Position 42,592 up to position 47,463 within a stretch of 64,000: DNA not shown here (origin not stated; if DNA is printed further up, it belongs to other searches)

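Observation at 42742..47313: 1523-aa single polypeptide combining GtrB/DPM1-like GT2, processive QxxRW GT2 synthase, a flippase-like multi-pass domain and a GT4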

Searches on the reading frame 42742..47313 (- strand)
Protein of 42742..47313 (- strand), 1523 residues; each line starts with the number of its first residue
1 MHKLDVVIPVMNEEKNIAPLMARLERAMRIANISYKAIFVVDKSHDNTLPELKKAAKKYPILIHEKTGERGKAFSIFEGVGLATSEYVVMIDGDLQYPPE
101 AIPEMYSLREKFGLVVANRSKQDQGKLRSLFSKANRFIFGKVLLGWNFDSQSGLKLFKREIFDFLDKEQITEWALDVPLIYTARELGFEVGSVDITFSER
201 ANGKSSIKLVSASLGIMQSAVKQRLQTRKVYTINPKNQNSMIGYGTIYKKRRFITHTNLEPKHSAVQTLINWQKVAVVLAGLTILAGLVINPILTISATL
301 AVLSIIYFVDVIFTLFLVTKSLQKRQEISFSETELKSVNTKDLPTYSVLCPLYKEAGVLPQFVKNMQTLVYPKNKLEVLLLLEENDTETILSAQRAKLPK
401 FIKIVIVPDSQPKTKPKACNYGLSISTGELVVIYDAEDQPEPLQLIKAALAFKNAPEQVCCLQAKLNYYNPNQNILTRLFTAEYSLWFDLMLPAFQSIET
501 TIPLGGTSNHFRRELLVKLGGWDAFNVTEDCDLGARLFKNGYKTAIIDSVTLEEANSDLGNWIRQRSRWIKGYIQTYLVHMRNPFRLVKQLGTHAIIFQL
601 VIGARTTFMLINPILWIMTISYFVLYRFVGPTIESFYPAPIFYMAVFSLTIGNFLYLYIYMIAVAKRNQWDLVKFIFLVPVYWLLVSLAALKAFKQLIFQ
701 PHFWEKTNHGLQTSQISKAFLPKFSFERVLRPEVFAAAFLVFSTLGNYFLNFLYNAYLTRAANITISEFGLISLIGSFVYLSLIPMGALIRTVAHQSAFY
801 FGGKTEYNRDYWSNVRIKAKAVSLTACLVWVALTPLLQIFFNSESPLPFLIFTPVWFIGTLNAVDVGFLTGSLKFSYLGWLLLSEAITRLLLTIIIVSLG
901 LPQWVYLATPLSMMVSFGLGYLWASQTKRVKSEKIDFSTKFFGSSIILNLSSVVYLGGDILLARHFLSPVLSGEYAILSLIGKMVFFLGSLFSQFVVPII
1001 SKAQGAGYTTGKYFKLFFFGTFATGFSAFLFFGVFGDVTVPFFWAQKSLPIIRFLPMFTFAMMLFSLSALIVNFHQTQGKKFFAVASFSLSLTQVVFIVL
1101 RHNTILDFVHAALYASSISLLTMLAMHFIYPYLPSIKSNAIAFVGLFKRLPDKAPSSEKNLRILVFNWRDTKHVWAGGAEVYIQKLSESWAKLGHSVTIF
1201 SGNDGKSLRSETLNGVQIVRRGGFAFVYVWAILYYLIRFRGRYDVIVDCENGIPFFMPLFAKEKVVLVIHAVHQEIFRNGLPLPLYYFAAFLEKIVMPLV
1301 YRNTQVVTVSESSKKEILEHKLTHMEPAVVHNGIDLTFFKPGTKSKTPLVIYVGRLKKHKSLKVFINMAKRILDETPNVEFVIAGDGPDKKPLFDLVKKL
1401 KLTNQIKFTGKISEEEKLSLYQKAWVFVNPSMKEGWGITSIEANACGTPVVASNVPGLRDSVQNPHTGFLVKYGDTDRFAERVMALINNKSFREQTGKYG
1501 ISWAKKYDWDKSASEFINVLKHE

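Call 4: search_protein_families(library=pfam, proteins=[window:42742-47313:-], max_evalue=0.1)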
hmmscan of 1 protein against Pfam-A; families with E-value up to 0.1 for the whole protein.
window:42742-47313:- (1523 aa): 11 families
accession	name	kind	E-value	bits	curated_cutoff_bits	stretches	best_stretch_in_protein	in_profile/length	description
PF00534.26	Glycos_transf_1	-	9.1e-46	156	26.4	1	1337-1502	5-171/172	Glycosyl transferases group 1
PF13692.12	Glyco_trans_1_4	-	1.8e-34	119.4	27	1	1348-1489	2-142/142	Glycosyl transferases group 1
PF13641.12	Glyco_tranf_2_3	-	2.2e-29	103.6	27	2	344-572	1-230/230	Glycosyltransferase like family 2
PF00535.33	Glycos_transf_2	-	3.5e-26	92.6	23.3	2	6-162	2-164/168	Glycosyl transferase family 2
PF13632.12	Glyco_trans_2_3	-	7.1e-23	81.9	27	1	431-627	2-158/198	Glycosyl transferase family group 2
PF13439.12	Glyco_transf_4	-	1.6e-17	64.5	28.5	1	1177-1337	2-169/170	Glycosyltransferase Family 4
PF20706.3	GT4-conflict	-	1.2e-09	38.1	26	1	1298-1514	142-383/385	Family 4 Glycosyltransferase in conflict systems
PF13579.12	Glyco_trans_4_4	-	1.1e-07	32.7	29.7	1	1177-1333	1-158/158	Glycosyl transferase 4-like domain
PF13506.12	Glyco_transf_21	-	5.2e-07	29.7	21.7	1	422-570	25-173/174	Glycosyl transferase family 21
PF13524.12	Glyco_trans_1_2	-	7.4e-06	26.4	25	1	1372-1515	9-141/144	Glycosyl transferase-like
PF03452.20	Anp1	-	0.017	15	28.8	1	341-398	18-79/263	Anp1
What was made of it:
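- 46609..47313 (-): Module GT2a (aa 1-235): soluble GT-A domain of the DPM1/GtrB/ArnC polyprenyl-phosphate glycosyltransferase type, with D92-x-D94-x-Q96 and no membrane helix of its own. Pfam PF00535 (call 4).
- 45181..46572 (-): Module GT2b (aa 248-711): membrane-embedded synthase-like GT2. Two N-terminal helices (aa 272-323), a catalytic domain with DAED 434-437, LGGTSNH 504-510, TED 528-530 and QRSRW 564-568, then about four helices (aa 594-697) and an invariant WEKTxHG motif. Pfam PF13641/PF13632 (call 4).
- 42745..43836 (-): Module GT4 (aa 1160-1523): cytoplasmic retaining GT-B glycosyltransferase with E1434-x7-E1442. PF13439 and PF00534 (call 4).
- On GT4 retaining glycosyltransferases - module GT4: PF00534 scores 156 bits and PF13439 64.5 bits, both above gathering (call 4).
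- Checked: Glycosyltransferase domains (Pfam, call 4).
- PF13506 (GT21) also hits module 2 at 5e-7 (call 4). QxxRW also occurs in GT21-type lipid glycosyltransferases (PF13506 hit, call 4).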

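Call 6: search_protein_families(library=ncbifam, proteins=[window:42742-47313:-], max_evalue=0.1)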
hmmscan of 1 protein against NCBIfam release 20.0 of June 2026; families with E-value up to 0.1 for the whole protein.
window:42742-47313:- (1523 aa): 64 families (the best 25 are shown)
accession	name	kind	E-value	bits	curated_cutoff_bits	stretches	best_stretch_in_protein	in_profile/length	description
TIGR03449.1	mycothiol_MshA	equivalog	1e-33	116.8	462.5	1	1306-1519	169-399/406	D-inositol-3-phosphate glycosyltransferase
TIGR03999.1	thiol_BshA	equivalog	8.9e-29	100.5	273.7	1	1294-1516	136-366/375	N-acetyl-alpha-D-glucosaminyl L-malate synthase BshA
TIGR03937.1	PgaC_IcaA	equivalog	1.3e-28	100.1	422.3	2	325-700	26-393/407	poly-beta-1,6-N-acetyl-D-glucosamine synthase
TIGR02149.1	glgA_Coryne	subfamily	4.2e-25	88.7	302.4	1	1303-1519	145-386/391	glycogen synthase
NF041876.1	EPS_EpsE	equivalog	2.7e-23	82.8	400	1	1329-1500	190-372/389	exopolysaccharide biosynthesis GT4 family glycosyltransferase EpsE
TIGR03088.1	stp2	hypoth_equivalog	1.2e-22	80.5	409.05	1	1291-1519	128-369/374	TIGR03088 family PEP-CTERM/XrtA system glycosyltransferase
NF041010.1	glycosy_Agl16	equivalog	1.3e-22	80.1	575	1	1177-1516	15-344/352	glycosylation protein Agl16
TIGR04047.1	MSMEG_0565_glyc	hypoth_equivalog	2.7e-22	79.4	259.85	1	1302-1519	138-370/373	MSMEG_0565 family glycosyltransferase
NF038295.1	EPS_HpsP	equivalog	9.9e-22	77.5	550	1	1343-1520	203-384/388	hormogonium polysaccharide biosynthesis glycosyltransferase HpsP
TIGR04157.1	glyco_rSAM_CFB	subfamily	7e-21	74.7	400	1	1346-1484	226-361/406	TIGR04157 family glycosyltransferase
NF038229.1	Glyco4_Geo_Pelo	equivalog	5.8e-20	71.6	400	1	1314-1517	120-330/338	GPMC system family 4 glycosyltransferase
NF047588.1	GlcsyltransPgfSStrep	equivalog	1.2e-19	70.6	500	1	3-164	2-166/308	glycosyltransferase PgfS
TIGR04063.1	stp3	hypoth_equivalog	1.2e-19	70.5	442.05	1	1300-1519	155-391/397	TIGR04063 family PEP-CTERM/XrtA system glycosyltransferase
TIGR03030.1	CelA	equivalog_domain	3.7e-19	68.2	699.1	1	311-584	103-386/714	UDP-forming cellulose synthase catalytic subunit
NF050056.1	ProtGlycPglH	equivalog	1.2e-18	67.3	600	1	1293-1520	127-350/354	GalNAc-alpha-(1->4)-GalNAc-alpha-(1->3)-diNAcBac-PP-undecaprenol alpha-1,4-N-acetyl-D-galactosaminyltransferase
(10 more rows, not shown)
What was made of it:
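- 42745..43836 (-): NCBIfam MshA 1e-33 and BshA 9e-29, both below cut-off (call 6).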
